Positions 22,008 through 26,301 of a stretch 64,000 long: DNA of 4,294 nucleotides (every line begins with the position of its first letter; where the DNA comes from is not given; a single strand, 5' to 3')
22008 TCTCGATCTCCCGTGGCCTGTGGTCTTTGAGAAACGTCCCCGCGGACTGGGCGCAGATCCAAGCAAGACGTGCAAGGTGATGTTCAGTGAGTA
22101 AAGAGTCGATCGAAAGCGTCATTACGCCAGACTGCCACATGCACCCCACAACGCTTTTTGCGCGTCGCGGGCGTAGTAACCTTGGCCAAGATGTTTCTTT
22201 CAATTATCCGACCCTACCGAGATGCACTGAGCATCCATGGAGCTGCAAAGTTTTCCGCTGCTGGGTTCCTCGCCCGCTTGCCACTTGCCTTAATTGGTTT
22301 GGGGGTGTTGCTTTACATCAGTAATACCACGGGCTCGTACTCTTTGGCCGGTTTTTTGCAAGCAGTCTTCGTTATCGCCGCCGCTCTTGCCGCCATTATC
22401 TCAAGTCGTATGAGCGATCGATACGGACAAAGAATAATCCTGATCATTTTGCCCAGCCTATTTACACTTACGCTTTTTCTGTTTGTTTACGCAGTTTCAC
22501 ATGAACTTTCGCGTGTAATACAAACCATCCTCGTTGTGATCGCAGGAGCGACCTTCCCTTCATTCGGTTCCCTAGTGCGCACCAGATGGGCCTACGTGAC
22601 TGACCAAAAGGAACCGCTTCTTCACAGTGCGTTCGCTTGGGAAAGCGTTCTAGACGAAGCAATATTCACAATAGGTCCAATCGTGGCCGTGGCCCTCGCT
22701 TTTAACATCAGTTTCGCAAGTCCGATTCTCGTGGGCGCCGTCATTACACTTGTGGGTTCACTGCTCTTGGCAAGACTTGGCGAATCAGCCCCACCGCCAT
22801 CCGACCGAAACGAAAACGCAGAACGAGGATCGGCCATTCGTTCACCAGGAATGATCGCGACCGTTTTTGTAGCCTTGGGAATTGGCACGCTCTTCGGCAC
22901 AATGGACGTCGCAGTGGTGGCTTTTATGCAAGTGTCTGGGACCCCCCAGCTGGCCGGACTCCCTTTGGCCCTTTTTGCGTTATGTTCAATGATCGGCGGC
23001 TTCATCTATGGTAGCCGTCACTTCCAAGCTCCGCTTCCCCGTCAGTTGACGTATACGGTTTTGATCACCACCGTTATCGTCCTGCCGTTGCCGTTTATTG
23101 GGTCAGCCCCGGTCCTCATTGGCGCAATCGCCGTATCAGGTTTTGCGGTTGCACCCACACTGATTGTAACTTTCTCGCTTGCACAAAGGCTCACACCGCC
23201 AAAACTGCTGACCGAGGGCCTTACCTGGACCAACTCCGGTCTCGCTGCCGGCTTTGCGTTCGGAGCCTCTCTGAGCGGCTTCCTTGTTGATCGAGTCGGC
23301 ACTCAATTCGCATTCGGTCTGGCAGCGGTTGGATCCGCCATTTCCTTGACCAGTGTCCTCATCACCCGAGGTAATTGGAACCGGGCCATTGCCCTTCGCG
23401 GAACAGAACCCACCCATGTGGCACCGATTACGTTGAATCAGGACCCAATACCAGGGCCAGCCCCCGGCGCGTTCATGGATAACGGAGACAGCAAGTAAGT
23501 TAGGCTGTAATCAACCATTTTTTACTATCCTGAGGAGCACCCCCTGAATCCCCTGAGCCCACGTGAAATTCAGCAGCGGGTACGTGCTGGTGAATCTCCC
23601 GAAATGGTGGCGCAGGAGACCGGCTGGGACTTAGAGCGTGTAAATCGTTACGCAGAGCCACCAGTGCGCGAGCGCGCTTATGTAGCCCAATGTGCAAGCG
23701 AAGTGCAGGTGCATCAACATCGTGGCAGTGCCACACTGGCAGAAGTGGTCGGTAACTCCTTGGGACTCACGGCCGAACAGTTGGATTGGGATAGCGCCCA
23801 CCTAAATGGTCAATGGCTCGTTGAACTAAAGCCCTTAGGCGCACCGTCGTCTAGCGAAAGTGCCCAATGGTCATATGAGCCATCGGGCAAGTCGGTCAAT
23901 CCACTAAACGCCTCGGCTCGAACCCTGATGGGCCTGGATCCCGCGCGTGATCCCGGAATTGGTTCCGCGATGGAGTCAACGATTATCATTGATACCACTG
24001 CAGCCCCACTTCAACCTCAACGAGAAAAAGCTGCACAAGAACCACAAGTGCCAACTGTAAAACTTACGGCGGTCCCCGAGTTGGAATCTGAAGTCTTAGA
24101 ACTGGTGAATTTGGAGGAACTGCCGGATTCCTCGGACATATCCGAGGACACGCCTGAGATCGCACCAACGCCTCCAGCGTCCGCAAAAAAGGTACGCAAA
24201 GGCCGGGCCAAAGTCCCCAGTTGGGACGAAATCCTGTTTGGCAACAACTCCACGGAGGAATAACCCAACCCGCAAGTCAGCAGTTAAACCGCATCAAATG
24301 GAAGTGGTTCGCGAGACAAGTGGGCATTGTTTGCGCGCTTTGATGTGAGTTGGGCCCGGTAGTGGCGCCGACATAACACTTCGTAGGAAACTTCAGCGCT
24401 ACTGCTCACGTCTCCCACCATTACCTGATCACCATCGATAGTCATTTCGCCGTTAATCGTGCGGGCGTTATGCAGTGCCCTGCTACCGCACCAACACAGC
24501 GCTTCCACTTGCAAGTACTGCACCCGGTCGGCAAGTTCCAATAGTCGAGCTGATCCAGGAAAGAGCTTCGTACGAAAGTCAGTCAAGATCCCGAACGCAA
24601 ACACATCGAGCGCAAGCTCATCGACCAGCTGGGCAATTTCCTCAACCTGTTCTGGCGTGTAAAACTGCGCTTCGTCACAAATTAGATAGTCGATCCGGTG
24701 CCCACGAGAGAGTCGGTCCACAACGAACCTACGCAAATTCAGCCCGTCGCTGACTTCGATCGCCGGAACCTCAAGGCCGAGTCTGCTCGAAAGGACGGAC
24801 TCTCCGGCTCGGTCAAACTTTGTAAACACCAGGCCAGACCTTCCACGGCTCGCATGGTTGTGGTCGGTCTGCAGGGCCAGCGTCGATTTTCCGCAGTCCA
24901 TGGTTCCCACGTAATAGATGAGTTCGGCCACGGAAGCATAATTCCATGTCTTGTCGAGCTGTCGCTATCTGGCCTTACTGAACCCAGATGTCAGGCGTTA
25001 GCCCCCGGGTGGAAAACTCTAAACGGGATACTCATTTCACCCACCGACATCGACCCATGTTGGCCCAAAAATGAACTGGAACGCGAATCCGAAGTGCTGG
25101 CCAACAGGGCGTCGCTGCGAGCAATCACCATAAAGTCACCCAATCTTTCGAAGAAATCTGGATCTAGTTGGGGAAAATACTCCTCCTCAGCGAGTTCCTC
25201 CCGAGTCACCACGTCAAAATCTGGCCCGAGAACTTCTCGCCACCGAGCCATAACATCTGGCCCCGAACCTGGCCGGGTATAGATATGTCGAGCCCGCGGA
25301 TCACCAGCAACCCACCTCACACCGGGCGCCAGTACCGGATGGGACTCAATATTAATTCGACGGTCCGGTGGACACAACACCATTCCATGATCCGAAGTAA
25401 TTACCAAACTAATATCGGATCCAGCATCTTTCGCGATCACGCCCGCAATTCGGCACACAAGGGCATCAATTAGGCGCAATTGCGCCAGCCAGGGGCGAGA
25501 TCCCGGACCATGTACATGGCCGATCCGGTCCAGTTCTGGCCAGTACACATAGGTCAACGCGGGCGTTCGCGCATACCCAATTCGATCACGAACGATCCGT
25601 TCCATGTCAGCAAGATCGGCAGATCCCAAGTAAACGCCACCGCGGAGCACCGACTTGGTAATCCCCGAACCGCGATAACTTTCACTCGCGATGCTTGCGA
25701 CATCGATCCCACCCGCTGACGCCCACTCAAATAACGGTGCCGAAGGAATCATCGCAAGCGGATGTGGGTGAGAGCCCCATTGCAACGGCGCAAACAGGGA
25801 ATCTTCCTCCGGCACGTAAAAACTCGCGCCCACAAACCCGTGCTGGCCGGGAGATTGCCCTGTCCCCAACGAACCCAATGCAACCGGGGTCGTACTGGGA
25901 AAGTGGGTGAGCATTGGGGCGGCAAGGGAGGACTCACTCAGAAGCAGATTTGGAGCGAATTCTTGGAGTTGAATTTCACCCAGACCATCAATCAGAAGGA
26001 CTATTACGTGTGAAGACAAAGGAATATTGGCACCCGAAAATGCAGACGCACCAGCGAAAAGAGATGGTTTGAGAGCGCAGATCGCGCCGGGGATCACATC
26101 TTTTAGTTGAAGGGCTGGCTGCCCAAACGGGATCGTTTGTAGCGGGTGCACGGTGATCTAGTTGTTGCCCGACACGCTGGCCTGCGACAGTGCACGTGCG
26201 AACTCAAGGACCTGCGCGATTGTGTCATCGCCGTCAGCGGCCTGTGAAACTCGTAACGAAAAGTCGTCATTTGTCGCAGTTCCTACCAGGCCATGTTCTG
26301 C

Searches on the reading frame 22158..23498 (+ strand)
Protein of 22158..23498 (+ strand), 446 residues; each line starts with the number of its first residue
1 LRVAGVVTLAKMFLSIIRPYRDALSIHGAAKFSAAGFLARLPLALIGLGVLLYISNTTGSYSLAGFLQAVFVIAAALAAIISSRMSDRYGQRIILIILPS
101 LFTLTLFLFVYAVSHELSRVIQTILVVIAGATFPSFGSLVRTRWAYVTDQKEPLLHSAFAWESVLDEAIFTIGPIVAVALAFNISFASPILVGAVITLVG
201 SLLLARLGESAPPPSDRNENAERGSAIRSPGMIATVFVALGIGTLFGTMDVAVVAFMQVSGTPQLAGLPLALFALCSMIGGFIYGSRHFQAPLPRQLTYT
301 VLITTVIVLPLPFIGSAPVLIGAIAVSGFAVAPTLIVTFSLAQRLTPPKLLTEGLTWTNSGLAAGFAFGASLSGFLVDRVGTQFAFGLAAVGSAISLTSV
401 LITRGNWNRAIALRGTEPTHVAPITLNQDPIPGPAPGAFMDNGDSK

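Call 33: search_protein_families(library=pfam, proteins=[window:22158-23498:+], max_evalue=0.00001)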
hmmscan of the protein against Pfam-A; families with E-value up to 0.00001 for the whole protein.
window:22158-23498:+ (446 aa): 1 family
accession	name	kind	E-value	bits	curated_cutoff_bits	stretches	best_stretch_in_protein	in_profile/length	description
PF07690.21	MFS_1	-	1.5e-23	83.7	33.4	2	34-316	3-290/347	Major Facilitator Superfamily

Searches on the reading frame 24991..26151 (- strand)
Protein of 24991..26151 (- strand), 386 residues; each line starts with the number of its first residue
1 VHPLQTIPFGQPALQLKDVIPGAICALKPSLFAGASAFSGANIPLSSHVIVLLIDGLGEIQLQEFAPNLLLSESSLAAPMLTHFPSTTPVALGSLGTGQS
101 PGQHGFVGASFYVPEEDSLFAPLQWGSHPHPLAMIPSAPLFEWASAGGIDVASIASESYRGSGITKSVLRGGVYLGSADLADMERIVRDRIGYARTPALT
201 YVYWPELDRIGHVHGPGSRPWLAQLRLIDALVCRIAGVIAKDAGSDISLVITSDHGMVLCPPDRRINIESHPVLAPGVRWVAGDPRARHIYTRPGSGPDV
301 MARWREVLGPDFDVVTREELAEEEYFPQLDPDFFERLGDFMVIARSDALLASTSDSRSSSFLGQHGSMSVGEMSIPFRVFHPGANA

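Call 33: search_protein_families(library=pfam, proteins=[window:24991-26151:-], max_evalue=0.00001)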
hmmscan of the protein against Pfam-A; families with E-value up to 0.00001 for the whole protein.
window:24991-26151:- (386 aa): 1 family
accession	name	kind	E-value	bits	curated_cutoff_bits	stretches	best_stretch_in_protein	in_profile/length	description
PF01663.27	Phosphodiest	-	2.9e-32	113.1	23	1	49-367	1-341/342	Type I phosphodiesterase / nucleotide pyrophosphatase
